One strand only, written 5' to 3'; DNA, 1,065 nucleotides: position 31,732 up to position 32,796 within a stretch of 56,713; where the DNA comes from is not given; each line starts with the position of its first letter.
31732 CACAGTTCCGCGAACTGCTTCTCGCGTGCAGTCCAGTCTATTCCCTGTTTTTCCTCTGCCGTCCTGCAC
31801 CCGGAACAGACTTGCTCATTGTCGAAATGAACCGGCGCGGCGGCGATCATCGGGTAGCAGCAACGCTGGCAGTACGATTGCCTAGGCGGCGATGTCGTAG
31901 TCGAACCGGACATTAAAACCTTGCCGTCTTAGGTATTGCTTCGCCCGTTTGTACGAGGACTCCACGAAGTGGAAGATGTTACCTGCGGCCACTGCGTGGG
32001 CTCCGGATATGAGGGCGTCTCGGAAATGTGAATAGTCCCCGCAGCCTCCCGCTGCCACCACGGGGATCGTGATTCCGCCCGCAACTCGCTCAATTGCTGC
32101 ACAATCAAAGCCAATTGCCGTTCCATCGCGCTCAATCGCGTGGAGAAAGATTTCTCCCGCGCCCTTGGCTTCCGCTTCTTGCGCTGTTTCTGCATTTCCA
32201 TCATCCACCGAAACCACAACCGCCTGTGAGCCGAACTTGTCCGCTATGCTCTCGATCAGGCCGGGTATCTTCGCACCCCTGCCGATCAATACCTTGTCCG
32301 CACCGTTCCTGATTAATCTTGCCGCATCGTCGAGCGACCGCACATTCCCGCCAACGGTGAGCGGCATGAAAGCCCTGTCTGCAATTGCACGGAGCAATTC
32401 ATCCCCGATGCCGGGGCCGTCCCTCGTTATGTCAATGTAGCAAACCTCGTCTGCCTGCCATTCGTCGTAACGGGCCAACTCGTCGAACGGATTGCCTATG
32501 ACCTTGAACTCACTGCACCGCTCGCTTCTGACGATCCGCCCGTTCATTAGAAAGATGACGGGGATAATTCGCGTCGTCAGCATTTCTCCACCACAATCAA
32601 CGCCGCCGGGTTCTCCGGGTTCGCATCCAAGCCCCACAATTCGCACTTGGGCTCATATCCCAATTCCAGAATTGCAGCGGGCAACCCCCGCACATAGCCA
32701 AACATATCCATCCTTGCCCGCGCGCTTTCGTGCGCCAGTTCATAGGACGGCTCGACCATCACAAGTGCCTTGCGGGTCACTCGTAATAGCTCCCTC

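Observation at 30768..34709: Tailoring module predicts an acetamidino/methylated/oxidised Pse derivative; HisF-like present without HisH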

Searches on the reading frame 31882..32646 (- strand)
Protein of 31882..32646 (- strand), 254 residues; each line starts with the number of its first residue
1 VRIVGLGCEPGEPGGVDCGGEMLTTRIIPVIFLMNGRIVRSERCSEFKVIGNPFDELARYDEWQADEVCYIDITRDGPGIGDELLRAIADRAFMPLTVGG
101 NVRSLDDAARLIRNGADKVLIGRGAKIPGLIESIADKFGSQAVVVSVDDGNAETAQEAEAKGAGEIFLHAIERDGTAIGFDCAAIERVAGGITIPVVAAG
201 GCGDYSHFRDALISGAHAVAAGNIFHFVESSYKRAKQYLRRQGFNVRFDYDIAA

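Call 4: search_protein_families(library=pfam, proteins=[window:31882-32646:-], max_evalue=0.01)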
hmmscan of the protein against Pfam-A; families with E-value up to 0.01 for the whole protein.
window:31882-32646:- (254 aa): 4 families
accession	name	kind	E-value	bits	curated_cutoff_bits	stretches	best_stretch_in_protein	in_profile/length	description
PF00977.27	His_biosynth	-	2.5e-39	135.5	23.6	1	26-228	1-225/228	Histidine biosynthesis protein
PF01207.24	Dus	-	7.2e-08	32.3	20.4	1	152-222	141-214/311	Dihydrouridine synthase (Dus)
PF00478.31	IMPDH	-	8.9e-05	22.1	25.6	0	185-230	199-244/345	IMP dehydrogenase / GMP reductase domain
PF03060.21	NMO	-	0.0003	20.7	28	1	150-229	144-229/331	Nitronate monooxygenase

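Call 7: search_protein_families(library=ncbifam, proteins=[window:31882-32646:-], max_evalue=0.01)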
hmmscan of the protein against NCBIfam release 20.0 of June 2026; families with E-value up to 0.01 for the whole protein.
window:31882-32646:- (254 aa): 21 families
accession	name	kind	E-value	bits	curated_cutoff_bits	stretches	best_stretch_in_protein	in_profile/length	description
TIGR03572.1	WbuZ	equivalog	1.4e-53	181.7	299.7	2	22-148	1-130/232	glycosyl amidation-associated protein WbuZ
TIGR00735.1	hisF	equivalog_domain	2.8e-51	174.2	294.55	2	22-151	1-133/254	imidazole glycerol phosphate synthase subunit HisF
NF038364.1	AglZ_HisF2_fam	equivalog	2.7e-47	161.3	310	2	23-148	1-129/248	AglZ/HisF2 family acetamidino modification protein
NF010112.0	PRK13585.1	equivalog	2.8e-21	76.2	243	1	26-225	4-224/241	1-(5-phosphoribosyl)-5-[(5-phosphoribosylamino)methylideneamino]imidazole-4-carboxamide isomerase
TIGR00007.1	TIGR00007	equivalog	1.2e-17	64.3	228.95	2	27-152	1-132/231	1-(5-phosphoribosyl)-5-[(5-phosphoribosylamino)methylideneamino]imidazole-4-carboxamide isomerase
NF003156.0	PRK04128.1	equivalog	2.7e-08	34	285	1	26-152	3-132/231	1-(5-phosphoribosyl)-5-((5-phosphoribosylamino)methylideneamino)imidazole-4-carboxamide isomerase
NF005819.0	PRK07695.1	equivalog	1.1e-07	31.7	251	1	132-239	87-194/205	thiazole tautomerase TenI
NF003198.0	PRK04169.1-2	subfamily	2.1e-06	27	247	1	81-124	185-228/249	geranylgeranylglyceryl/heptaprenylglyceryl phosphate synthase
NF010113.0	PRK13586.1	equivalog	2.2e-06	27.6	238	1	26-152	3-133/232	1-(5-phosphoribosyl)-5-((5-phosphoribosylamino)methylideneamino)imidazole-4-carboxamide isomerase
TIGR01919.1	hisA-trpF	equivalog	3.2e-06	26.9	306.45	1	26-167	4-152/243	bifunctional 1-(5-phosphoribosyl)-5-((5-phosphoribosylamino)methylideneamino)imidazole-4-carboxamide isomerase/phosphoribosylanthranilate is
NF010114.0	PRK13587.1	equivalog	0.00013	21.7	305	0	54-128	151-227/234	1-(5-phosphoribosyl)-5-((5-phosphoribosylamino)methylideneamino)imidazole-4-carboxamide isomerase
TIGR01768.1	GGGP-family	subfamily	0.00044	19.8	113.25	1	69-123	153-209/224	geranylgeranylglyceryl phosphate synthase family protein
TIGR03151.1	enACPred_II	equivalog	0.00045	19.6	453.1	1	154-228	121-196/307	enoyl-[acyl-carrier-protein] reductase FabK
NF007838.0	PRK10550.1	equivalog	0.00045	19.3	395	0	151-222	150-224/312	tRNA dihydrouridine(16) synthase DusC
TIGR02129.1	hisA_euk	equivalog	0.0009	19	229.3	0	160-202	170-212/255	phosphoribosylformimino-5-aminoimidazole carboxamide ribotide isomerase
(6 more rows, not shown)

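Call 40: search_solved_structures(query=window:31882-32646:-, max_evalue=0.00001, show_alignments=2)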
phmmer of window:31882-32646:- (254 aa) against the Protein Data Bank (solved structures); distinct sequences matched with E-value up to 0.00001: 63 (the best 60 are shown).
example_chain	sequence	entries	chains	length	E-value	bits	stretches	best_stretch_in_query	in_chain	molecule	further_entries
4evz_A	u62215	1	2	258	8.9e-48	165.9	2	22-150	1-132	HisF-LUCA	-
1ka9_F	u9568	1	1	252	1.6e-43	151.9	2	23-172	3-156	imidazole glycerol phosphate synthase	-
2w6r_A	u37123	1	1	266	3e-42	147.7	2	156-249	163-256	IMIDAZOLE GLYCEROL PHOSPHATE SYNTHASE SUBUNIT HISF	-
1h5y_A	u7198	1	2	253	8e-42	146.3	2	154-247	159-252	HISF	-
2a0n_A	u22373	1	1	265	2.5e-41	144.7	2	156-249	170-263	Imidazole glycerol phosphate synthase subunit hisF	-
8s8r_D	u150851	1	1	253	3.4e-41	144.3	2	156-249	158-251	Imidazole glycerol phosphate synthase subunit HisF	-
1thf_D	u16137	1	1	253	6e-41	143.5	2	156-249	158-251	HISF PROTEIN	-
1gpw_A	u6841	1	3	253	7.2e-41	143.2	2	156-249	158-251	HISF PROTEIN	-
2wjz_A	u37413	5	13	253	8e-41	143.1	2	156-249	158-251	IMIDAZOLE GLYCEROL PHOSPHATE SYNTHASE HISF | IMIDAZOLE GLYCEROL PHOSPHATE SYNTHASE SUBUNIT HISF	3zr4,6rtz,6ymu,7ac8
1vh7_A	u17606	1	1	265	8.8e-41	142.9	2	156-249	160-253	Imidazole glycerol phosphate synthase subunit hisF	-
5tql_A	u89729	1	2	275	1.1e-40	142.6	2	156-249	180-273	Imidazole glycerol phosphate synthase subunit HisF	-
6ru0_A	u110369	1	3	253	1.4e-40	142.3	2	156-249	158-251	Imidazole glycerol phosphate synthase subunit HisF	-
7qc3_A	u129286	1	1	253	1.9e-40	141.8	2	156-249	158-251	Imidazole glycerol phosphate synthase subunit HisF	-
8s8s_A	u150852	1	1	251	2.4e-40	141.5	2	156-249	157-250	Imidazole glycerol phosphate synthase subunit HisF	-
6vdg_A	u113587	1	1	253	3.2e-40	141.1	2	156-249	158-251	Imidazole glycerol phosphate synthase subunit HisF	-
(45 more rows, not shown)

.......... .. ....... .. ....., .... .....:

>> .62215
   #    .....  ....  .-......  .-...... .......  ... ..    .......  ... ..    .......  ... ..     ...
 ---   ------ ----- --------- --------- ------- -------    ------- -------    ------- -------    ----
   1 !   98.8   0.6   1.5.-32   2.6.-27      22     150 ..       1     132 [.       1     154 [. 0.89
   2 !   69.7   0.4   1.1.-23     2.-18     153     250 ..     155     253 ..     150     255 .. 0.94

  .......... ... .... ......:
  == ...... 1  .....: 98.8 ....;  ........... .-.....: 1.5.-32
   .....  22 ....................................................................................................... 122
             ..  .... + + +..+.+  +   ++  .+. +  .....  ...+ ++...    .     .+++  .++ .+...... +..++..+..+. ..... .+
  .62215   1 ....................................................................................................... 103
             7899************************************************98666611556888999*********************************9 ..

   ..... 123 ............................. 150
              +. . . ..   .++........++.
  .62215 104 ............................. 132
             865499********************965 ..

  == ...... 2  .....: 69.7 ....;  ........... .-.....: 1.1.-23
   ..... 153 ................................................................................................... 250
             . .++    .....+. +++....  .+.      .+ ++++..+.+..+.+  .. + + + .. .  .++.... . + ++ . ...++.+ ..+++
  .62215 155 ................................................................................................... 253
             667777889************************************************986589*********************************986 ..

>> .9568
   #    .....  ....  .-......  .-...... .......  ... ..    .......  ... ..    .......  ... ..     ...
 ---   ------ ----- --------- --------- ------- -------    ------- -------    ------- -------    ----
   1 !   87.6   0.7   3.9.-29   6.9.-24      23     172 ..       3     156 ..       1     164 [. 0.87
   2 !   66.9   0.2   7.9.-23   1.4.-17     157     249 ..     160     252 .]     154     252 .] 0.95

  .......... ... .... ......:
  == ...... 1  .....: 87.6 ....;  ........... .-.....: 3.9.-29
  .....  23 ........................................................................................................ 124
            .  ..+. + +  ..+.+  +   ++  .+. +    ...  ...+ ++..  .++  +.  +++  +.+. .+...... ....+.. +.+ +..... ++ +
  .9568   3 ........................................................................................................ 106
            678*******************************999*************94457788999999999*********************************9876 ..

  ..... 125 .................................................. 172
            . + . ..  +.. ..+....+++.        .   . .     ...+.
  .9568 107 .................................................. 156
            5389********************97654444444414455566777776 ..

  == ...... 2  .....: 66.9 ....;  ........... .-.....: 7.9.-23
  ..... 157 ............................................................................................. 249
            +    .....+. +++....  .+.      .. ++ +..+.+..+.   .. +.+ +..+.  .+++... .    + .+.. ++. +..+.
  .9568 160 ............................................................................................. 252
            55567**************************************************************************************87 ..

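Call 68: search_dna_similar(query=window:31882-32583:-, collection=phages, mode=protein, max_rows=20)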
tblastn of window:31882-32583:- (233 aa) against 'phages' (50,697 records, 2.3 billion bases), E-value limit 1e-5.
Records with a match: 13; places in all: 17; records where one place covers at least 80% of the query: 13.
Best place of each record, by identity: <60% 13.
By first word of the organism name: Bacteriophage 5; Listeria 4; Acinetobacter 2; Staphylococcus 2.
By host as written in the record: - 7; Listeria monocytogenes 4; Staphylococcus aureus 2.
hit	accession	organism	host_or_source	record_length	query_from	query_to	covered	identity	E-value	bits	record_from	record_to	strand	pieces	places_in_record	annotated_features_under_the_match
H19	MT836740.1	Bacteriophage sp.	human fecal samples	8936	1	231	99%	36.4%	3e-36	140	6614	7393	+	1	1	record has no annotation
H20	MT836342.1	Bacteriophage sp.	human fecal samples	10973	1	226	97%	37.1%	9e-39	147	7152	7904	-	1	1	record has no annotation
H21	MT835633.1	Bacteriophage sp.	human fecal samples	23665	5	227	96%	37.2%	3e-37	143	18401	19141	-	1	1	record has no annotation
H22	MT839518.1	Bacteriophage sp.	human fecal samples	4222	1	226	97%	36.4%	2e-36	141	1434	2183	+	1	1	record has no annotation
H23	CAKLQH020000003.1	Acinetobacter phage MD-2021a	not known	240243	1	227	97%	34.8%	1e-36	142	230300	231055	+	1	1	hisF: imidazole glycerol phosphate synthase subunit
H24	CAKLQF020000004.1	Acinetobacter phage MD-2021a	not known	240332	1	227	97%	34.8%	1e-36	142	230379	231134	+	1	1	hisF: imidazole glycerol phosphate synthase subunit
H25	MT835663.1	Bacteriophage sp.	human fecal samples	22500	1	227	97%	33.9%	2e-33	132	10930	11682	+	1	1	record has no annotation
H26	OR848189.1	Listeria phage LM 4-14-1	Listeria monocytogenes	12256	1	226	97%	33.6%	1e-34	136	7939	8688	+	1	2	record has no annotation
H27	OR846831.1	Listeria phage LM 4-11-1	Listeria monocytogenes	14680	1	226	97%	33.6%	1e-34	136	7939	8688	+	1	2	record has no annotation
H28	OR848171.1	Listeria phage LM 4-14-1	Listeria monocytogenes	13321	1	226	97%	33.6%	1e-32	130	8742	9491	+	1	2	record has no annotation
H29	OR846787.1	Listeria phage LM 4-11-1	Listeria monocytogenes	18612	1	226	97%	33.6%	1e-32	130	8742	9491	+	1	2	record has no annotation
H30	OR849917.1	Staphylococcus phage SA 1298 Kay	Staphylococcus aureus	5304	1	226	97%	33.3%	2e-35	138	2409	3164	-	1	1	record has no annotation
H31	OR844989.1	Staphylococcus phage SA 1306 Kay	Staphylococcus aureus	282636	1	226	97%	33.3%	2e-35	138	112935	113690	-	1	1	record has no annotation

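Call 71: search_protein_families(library=phrogs, proteins=[window:31882-32583:-], max_evalue=0.001)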
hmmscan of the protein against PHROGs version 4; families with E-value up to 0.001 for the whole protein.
window:31882-32583:- (233 aa): 1 family
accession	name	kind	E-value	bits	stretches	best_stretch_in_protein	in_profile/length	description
phrog_9582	-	other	2.1e-05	24.7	0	166-207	206-247/353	dehydrogenase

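Call 102: search_protein_representatives(protein=window:31882-32583:-)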
Query: 233 residues. Proteins with E-value up to 0.001 (for the whole library): 10116; up to 1e-10: 4211; up to 1e-30: 256. The best 150 are listed.
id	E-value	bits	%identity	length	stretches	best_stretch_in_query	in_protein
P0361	7.7e-121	417.8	82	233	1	1-233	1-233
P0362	6.9e-65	234.8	61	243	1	1-233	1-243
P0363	8.9e-61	221.4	53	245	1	1-226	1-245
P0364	4.9e-60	219.0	56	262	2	1-127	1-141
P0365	6.0e-49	182.7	49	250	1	1-229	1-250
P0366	1.5e-48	181.4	52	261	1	1-226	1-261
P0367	2.9e-48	180.5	46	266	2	2-130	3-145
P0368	1.4e-47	178.2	48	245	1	2-226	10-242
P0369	7.5e-47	175.8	41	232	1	1-226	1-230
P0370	1.9e-45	171.2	46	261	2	1-128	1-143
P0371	5.6e-44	166.4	46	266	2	3-140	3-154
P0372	7.1e-44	166.1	46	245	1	4-226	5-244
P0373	9.4e-44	165.7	36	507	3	3-128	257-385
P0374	1.1e-43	165.5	44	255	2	1-128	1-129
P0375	1.6e-42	161.6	43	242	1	1-226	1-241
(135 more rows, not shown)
